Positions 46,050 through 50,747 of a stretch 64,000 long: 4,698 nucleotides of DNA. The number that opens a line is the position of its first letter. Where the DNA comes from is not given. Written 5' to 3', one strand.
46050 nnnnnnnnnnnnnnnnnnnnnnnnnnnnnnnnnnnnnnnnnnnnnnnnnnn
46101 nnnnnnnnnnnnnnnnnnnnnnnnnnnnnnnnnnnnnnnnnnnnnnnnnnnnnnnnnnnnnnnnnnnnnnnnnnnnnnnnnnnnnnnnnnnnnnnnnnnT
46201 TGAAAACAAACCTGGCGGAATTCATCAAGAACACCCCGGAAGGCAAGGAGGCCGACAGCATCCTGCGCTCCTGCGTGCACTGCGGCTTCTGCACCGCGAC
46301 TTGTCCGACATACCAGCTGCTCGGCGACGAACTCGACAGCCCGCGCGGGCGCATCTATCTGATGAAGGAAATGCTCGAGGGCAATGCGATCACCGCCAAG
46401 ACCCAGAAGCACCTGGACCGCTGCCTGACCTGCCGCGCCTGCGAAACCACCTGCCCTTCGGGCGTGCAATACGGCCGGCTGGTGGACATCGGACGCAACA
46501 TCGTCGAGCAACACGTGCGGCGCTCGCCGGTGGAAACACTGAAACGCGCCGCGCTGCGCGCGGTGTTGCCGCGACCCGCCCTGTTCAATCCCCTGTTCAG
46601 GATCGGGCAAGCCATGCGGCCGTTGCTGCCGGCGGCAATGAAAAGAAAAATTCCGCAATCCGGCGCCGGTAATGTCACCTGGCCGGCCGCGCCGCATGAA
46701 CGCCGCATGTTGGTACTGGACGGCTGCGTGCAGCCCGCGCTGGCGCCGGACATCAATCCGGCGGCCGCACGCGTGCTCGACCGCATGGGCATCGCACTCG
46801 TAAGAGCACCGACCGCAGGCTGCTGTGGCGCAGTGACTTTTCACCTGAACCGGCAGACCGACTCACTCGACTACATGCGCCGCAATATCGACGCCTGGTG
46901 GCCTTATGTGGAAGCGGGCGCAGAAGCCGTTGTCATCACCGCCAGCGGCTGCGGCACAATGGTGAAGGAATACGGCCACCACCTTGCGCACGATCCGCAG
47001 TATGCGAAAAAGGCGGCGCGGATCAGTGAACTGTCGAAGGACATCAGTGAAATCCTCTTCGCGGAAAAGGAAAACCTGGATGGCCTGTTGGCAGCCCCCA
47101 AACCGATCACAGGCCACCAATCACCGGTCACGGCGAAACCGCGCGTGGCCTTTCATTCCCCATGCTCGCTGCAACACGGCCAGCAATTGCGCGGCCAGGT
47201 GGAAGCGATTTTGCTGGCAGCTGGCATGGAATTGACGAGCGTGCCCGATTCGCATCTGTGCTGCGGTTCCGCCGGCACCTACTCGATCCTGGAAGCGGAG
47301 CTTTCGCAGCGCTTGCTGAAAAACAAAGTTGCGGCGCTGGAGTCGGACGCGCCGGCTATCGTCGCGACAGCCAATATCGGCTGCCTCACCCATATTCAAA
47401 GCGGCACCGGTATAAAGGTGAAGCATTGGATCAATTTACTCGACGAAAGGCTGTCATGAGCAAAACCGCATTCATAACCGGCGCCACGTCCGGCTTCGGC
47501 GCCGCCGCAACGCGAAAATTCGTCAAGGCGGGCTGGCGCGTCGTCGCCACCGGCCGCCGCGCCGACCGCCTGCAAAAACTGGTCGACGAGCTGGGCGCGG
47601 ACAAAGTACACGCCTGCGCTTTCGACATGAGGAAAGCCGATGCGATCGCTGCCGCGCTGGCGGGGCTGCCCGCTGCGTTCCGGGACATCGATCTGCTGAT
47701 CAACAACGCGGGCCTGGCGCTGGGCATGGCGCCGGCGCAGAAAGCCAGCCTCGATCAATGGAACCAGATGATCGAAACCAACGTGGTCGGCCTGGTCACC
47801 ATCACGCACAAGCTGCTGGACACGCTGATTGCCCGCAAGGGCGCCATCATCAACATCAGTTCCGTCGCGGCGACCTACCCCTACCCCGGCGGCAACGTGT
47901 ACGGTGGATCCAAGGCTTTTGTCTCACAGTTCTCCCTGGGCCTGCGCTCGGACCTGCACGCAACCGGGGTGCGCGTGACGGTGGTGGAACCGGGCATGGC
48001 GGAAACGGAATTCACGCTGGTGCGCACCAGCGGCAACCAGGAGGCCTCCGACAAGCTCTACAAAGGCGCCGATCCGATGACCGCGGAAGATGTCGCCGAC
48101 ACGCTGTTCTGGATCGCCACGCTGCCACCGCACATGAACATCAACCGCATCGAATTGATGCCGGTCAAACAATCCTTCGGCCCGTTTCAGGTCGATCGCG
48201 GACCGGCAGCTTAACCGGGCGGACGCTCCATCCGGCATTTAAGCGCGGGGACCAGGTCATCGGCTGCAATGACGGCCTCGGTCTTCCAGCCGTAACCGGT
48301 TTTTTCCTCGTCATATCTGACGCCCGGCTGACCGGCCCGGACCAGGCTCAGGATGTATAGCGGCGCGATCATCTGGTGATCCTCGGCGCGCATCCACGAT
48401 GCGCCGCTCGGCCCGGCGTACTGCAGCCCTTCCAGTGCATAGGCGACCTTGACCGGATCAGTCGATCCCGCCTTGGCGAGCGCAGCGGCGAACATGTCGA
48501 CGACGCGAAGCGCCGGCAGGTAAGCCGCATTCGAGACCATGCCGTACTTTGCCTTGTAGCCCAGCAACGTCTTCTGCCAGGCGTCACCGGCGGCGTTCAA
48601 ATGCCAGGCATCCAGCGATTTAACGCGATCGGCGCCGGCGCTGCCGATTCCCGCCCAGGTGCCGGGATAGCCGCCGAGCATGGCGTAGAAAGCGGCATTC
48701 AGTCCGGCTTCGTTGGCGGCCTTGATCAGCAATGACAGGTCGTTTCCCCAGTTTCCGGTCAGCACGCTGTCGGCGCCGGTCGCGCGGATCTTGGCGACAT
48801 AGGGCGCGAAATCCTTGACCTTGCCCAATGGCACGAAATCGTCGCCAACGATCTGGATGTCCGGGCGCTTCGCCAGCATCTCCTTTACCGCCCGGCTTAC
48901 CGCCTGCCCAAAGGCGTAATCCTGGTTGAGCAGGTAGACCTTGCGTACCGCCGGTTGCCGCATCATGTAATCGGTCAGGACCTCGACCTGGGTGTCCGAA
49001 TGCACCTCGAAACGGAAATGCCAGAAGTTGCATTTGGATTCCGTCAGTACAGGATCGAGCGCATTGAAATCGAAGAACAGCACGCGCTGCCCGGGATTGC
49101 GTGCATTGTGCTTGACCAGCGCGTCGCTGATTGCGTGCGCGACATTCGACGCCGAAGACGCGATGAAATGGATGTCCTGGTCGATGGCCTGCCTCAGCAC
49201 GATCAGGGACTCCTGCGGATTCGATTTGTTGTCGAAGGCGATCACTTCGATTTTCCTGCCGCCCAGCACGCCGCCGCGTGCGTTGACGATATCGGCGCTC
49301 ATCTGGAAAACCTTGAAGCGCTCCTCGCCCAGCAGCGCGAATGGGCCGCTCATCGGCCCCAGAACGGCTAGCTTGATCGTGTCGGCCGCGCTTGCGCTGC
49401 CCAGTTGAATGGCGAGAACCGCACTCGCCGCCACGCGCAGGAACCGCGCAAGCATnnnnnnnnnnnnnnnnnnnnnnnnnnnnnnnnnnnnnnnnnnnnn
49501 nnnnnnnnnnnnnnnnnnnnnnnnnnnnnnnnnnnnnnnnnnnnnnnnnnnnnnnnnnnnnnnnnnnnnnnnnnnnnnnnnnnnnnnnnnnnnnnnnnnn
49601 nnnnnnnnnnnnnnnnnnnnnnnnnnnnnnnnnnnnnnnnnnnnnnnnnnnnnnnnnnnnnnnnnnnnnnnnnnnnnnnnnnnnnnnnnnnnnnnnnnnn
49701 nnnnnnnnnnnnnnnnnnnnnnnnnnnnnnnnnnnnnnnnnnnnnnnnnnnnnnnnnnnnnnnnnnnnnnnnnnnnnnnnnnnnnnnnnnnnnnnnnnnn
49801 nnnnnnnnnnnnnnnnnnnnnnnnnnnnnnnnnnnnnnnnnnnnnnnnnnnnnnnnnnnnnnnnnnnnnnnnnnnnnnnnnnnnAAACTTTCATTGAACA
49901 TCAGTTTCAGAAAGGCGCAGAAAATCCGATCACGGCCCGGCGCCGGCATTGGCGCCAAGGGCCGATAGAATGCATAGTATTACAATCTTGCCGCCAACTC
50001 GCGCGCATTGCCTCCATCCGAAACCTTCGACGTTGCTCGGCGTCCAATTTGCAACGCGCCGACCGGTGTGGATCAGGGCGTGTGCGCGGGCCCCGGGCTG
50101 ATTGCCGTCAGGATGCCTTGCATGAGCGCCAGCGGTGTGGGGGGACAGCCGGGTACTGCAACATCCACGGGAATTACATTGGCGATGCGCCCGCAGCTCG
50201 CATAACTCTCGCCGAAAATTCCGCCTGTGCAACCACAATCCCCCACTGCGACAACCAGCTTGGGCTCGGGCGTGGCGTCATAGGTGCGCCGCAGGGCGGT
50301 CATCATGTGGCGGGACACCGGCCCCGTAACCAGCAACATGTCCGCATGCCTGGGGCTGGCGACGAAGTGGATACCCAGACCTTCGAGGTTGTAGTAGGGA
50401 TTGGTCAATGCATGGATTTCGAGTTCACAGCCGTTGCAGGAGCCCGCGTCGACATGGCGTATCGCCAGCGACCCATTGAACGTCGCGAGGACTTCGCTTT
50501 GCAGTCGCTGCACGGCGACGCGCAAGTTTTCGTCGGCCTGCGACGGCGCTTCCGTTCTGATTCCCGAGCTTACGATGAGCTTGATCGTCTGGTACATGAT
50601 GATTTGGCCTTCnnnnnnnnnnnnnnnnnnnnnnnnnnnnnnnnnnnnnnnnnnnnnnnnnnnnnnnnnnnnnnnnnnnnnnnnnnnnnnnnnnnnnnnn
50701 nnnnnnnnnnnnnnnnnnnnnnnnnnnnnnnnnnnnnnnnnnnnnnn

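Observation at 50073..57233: Minimal six-gene complex-I/hydrogenase-4-like operon with no ferredoxin subunit, no electron-input module and no maturation genes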

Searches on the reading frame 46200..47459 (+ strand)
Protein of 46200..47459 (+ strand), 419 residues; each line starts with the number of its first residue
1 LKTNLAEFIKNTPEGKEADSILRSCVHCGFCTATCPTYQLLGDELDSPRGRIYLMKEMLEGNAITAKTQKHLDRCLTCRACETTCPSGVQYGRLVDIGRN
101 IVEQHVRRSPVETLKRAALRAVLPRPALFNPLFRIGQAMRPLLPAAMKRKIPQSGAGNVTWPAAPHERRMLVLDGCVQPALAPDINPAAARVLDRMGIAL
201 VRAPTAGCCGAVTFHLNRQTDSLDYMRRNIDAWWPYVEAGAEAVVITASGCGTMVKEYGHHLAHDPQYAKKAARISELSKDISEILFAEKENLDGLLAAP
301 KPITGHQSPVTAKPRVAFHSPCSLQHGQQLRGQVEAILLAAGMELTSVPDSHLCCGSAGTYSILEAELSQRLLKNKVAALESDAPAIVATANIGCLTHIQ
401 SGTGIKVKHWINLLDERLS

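Call 8: search_protein_families(library=pfam, proteins=[window:46200-47459:+], max_evalue=0.01)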
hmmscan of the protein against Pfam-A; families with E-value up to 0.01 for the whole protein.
window:46200-47459:+ (419 aa): 13 families
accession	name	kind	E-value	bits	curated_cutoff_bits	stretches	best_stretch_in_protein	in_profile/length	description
PF02754.22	CCG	-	1e-27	96.5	20.6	2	316-400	1-85/85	Cysteine-rich domain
PF13183.11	Fer4_8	-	1.4e-12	48.3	27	1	22-89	2-68/68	4Fe-4S dicluster domain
PF13534.11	Fer4_17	-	4.7e-11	43.5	22.2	1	24-89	1-60/61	4Fe-4S dicluster domain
PF12838.12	Fer4_7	-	1.7e-10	41.6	27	1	24-89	1-52/52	4Fe-4S dicluster domain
PF13484.11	Fer4_16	-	1e-07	33.1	30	1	25-87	2-65/66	4Fe-4S double cluster binding domain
PF13187.11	Fer4_9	-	3.4e-07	30.6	27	1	60-88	22-50/52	4Fe-4S dicluster domain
PF13237.11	Fer4_10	-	4.2e-07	30.2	25.5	2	23-86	7-53/53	4Fe-4S dicluster domain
PF12837.12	Fer4_6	-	4.9e-07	29.8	25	2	24-38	8-22/24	4Fe-4S binding domain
PF00037.32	Fer4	-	3e-06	27.2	21.1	0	71-89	4-22/24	4Fe-4S binding domain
PF12800.12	Fer4_4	-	2.7e-05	24.6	24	0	73-88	2-17/17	4Fe-4S binding domain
PF12797.12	Fer4_2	-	3.6e-05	23.9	24.5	0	72-87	7-22/22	4Fe-4S binding domain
PF14697.11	Fer4_21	-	0.00033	21.2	35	0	24-37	40-53/59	4Fe-4S dicluster domain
PF25160.1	LdpA_Fe-S-bd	-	0.0065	16.7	27.6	0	20-39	23-42/49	LdpA Fe-S cluster-binding domain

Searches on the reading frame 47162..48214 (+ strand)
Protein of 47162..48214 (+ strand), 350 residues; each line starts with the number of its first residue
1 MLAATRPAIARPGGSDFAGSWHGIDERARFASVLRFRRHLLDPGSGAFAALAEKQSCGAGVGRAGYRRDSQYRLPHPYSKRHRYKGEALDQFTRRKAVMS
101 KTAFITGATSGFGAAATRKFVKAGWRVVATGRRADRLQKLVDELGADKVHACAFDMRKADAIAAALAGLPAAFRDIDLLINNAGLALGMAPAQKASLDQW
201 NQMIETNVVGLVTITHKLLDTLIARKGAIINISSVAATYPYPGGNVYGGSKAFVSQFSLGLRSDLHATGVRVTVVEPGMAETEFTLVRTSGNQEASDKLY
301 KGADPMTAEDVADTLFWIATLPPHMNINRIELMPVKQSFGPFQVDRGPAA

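Call 8: search_protein_families(library=pfam, proteins=[window:47162-48214:+], max_evalue=0.01)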
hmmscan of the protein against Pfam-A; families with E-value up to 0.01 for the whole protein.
window:47162-48214:+ (350 aa): 4 families
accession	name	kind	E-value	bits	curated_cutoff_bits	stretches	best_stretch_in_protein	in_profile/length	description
PF00106.31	adh_short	-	6.6e-52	176.3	26.6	1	101-285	1-187/195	short chain dehydrogenase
PF13561.12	adh_short_C2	-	5.7e-33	114.9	27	1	107-319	1-217/236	Enoyl-(Acyl carrier protein) reductase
PF08659.16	KR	-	5.2e-12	46.5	22.6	1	103-274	3-177/180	KR domain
PF01370.27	Epimerase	-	0.00019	21.4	20.9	1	104-240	2-120/240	NAD dependent epimerase/dehydratase family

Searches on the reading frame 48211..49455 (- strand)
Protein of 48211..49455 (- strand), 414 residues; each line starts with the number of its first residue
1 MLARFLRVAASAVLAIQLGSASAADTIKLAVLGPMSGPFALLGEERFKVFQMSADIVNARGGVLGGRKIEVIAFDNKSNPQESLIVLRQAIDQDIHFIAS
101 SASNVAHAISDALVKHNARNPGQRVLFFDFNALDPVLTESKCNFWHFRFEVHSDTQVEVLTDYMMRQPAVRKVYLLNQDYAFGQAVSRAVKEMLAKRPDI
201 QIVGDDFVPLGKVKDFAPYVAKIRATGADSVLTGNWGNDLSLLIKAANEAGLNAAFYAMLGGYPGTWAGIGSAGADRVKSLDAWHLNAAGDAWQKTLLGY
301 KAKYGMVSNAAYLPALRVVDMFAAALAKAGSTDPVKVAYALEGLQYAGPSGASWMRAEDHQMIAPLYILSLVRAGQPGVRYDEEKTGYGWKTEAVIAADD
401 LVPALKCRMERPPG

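Call 8: search_protein_families(library=pfam, proteins=[window:48211-49455:-], max_evalue=0.01)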
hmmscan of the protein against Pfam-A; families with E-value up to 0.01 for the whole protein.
window:48211-49455:- (414 aa): 3 families
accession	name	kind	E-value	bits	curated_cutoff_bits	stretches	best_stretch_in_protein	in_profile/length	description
PF13458.12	Peripla_BP_6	-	4.8e-71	240.6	31.7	1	26-375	1-342/343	Periplasmic binding protein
PF13433.12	Peripla_BP_5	-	1.6e-21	77.3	27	2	156-377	120-342/363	Periplasmic binding protein domain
PF01094.35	ANF_receptor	-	1.6e-05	24.6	25.4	1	48-258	4-208/353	Receptor family ligand binding region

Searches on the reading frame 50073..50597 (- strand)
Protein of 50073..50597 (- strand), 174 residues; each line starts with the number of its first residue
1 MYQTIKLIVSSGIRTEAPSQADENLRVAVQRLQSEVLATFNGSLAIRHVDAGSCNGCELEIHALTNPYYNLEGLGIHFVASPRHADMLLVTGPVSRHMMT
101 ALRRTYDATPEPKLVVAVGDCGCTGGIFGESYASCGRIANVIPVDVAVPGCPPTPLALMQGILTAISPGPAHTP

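Call 4: search_protein_families(library=pfam, proteins=[window:50073-50597:-], max_evalue=0.01)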
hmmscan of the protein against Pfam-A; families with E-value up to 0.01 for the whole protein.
window:50073-50597:- (174 aa): 1 family
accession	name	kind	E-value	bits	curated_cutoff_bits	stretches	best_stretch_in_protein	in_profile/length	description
PF01058.29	Oxidored_q6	-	5.7e-31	107.4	27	1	54-163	1-126/128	NADH ubiquinone oxidoreductase, 20 Kd subunit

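Call 5: search_protein_families(library=ncbifam, proteins=[window:50073-50597:-], max_evalue=0.01)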
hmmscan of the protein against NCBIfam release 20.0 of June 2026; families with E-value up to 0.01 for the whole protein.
window:50073-50597:- (174 aa): 14 families
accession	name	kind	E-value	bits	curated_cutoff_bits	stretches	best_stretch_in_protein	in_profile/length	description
NF005012.1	PRK06411.1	subfamily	7.6e-35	119.9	116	1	54-164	43-153/166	NADH-quinone oxidoreductase subunit NuoB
TIGR01957.1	nuoB_fam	subfamily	1.9e-31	108.9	142.7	1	55-164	27-137/145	NADH-quinone oxidoreductase subunit B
NF011393.0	PRK14818.1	equivalog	2.3e-27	95.6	255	1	55-164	41-150/173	NADH dehydrogenase subunit B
NF011391.0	PRK14816.1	equivalog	6.5e-27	94.4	283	1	51-163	60-171/196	NADH-quinone oxidoreductase subunit B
NF011395.0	PRK14820.1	equivalog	1.9e-26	92.9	263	1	51-163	41-151/180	NADH-quinone oxidoreductase subunit B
NF011394.0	PRK14819.1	equivalog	1.8e-24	86.7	312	1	56-164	42-151/264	NADH-quinone oxidoreductase subunit B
NF011390.0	PRK14815.1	equivalog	7.9e-24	83.9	281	1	56-164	44-152/183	NADH dehydrogenase subunit B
NF011388.0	PRK14813.1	equivalog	1.1e-22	80.9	294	1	56-163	39-147/189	NADH dehydrogenase subunit B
NF011392.0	PRK14817.1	equivalog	9.2e-22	77.6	271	1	56-163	47-154/182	NADH-quinone oxidoreductase subunit B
NF011389.0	PRK14814.1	equivalog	2.7e-21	76.2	285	1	57-163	45-151/186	NADH dehydrogenase subunit B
NF009808.0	PRK13292.1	equivalog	1.1e-20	73.2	1156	1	57-164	37-144/791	NADH-quinone oxidoreductase subunit B/C/D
TIGR03294.1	FrhG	equivalog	2.2e-07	30.8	245.5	1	84-163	50-138/228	coenzyme F420 hydrogenase subunit gamma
NF040831.1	sulfhyd_ShyD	equivalog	0.00014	21.6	460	0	52-129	9-91/240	NAD(P)-dependent hydrogenase/sulfhydrogenase 2 subunit delta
NF045875.1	F420_non_VhuG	exception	0.0012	18.1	450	0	137-163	135-161/286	F420-non-reducing hydrogenase subunit VhuG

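Call 64: search_solved_structures(query=window:50073-50597:-, max_evalue=1e-8, show_alignments=2)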
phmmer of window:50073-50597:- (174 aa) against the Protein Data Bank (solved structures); distinct sequences matched with E-value up to 1e-8: 44.
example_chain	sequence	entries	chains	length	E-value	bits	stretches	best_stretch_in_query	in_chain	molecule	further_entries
6cfw_J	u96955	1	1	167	2.4e-37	131.5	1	39-166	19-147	Probable membrane-bound hydrogenase subunit mbhJ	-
7z0s_G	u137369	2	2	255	8.7e-36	126.4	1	29-166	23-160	Formate hydrogenlyase subunit 7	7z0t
8b9z_B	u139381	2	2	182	7e-26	94.2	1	57-164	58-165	LD31474p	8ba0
8esw_S7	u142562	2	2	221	1.1e-25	93.6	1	57-164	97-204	LD31474p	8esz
5lc5_B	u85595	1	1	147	1.3e-25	93.3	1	57-164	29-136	NADH dehydrogenase [ubiquinone] iron-sulfur protein 7, mitochondrial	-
7zeb_6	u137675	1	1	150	1.3e-25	93.3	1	57-164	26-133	NADH dehydrogenase [ubiquinone] iron-sulfur protein 7, mitochondrial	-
7zm7_K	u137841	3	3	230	1.3e-25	93.3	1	56-163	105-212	NADH-ubiquinone oxidoreductase-like protein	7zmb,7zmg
7v2c_C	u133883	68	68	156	1.5e-25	93.1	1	57-164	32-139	NADH dehydrogenase [ubiquinone] iron-sulfur protein 7,mitochondrial | NADH dehydrogenase [ubiquinone] iron-sulfur protein 7, mitochondrial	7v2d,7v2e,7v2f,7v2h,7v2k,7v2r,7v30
9w2u_B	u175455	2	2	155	1.5e-25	93.1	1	57-164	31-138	NADH dehydrogenase [ubiquinone] iron-sulfur protein 7, mitochondrial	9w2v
7zd6_6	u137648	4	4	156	1.6e-25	93.1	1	57-164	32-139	NADH dehydrogenase [ubiquinone] iron-sulfur protein 7, mitochondrial | Complex I-20kD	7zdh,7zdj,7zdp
5ldw_B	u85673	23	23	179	1.9e-25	92.8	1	57-164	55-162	NADH dehydrogenase [ubiquinone] iron-sulfur protein 7, mitochondrial | Mitochondrial complex I, PSST subunit | NADH:ubiquinone oxidoreductase core subunit S7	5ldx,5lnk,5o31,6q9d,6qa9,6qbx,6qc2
5xtb_C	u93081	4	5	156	2.1e-25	92.7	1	57-164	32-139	NADH dehydrogenase [ubiquinone] iron-sulfur protein 7, mitochondrial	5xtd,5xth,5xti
6g2j_B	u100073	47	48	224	2.1e-25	92.6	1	57-164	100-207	NADH dehydrogenase [ubiquinone] iron-sulfur protein 7, mitochondrial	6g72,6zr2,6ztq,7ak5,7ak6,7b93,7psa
9ti4_E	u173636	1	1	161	2.2e-25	92.6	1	57-164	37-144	NADH dehydrogenase [ubiquinone] iron-sulfur protein 7, mitochondrial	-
7vxu_C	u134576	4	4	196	2.5e-25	92.4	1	57-164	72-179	Complex I-20kD | NADH dehydrogenase [ubiquinone] iron-sulfur protein 7, mitochondrial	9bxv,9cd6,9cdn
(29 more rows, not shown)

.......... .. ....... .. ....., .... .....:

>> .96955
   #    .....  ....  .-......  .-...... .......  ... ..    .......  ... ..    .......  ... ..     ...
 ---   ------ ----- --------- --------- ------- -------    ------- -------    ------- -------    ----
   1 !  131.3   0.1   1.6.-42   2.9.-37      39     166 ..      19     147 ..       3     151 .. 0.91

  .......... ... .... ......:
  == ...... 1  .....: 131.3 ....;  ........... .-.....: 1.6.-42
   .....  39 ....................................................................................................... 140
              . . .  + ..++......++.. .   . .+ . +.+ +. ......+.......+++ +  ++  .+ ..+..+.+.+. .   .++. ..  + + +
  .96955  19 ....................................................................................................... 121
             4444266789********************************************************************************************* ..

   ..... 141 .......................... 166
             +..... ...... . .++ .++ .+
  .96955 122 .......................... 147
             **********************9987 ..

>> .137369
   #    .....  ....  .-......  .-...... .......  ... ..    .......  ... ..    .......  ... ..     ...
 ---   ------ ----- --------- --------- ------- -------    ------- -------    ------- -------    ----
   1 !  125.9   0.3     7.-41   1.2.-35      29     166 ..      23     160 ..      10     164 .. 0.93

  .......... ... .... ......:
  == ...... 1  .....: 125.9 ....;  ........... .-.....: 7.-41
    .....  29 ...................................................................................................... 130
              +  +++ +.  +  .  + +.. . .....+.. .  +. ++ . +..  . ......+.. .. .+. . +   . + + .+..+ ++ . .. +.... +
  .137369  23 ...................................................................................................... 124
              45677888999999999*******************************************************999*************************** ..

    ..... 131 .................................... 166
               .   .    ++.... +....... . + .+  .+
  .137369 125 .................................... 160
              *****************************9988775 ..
